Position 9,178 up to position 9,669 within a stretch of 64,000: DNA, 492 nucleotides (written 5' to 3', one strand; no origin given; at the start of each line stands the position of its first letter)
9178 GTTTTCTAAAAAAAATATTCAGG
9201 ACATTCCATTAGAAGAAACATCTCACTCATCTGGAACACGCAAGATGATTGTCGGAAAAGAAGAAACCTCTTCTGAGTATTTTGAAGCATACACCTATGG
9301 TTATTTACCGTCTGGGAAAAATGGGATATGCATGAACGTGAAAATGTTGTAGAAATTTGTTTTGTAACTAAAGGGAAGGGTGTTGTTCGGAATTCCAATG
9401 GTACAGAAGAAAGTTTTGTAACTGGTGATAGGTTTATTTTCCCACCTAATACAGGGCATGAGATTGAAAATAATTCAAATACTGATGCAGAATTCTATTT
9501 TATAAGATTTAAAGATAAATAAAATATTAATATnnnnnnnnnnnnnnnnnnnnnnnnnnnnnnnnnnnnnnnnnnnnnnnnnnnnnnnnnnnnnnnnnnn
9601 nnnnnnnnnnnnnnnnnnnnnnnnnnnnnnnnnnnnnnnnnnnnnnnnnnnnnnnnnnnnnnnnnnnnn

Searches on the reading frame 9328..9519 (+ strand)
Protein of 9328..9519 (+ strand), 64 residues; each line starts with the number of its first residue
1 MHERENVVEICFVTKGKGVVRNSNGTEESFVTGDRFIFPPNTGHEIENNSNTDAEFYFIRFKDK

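Call 27: search_protein_families(library=pfam, proteins=[window:9328-9519:+], max_evalue=1)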
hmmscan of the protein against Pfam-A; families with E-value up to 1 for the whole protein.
seq(64 aa): 7 families
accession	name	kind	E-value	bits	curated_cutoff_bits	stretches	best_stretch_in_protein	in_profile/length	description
PF07883.17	Cupin_2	-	3.6e-10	39.8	27.2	1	2-59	16-69/70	Cupin domain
PF02311.25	AraC_binding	-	0.00013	22.2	21.1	1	9-61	25-76/135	AraC-like ligand binding domain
PF00190.28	Cupin_1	-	0.00044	20.3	22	1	6-57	53-110/151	Cupin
PF05899.18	Cupin_3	-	0.00072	19.6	23.5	1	8-42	26-60/74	EutQ-like cupin domain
PF11699.14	CENP-C_C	-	0.0076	16.9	29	1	11-59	37-84/85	Mif2/CENP-C like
PF21621.3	MPI_cupin_dom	-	0.037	14.4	27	1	5-43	27-64/79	Mannose-6-phosphate isomerase, cupin domain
PF00166.26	Cpn10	-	0.1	13.1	21.1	1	15-62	42-87/93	Chaperonin 10 Kd subunit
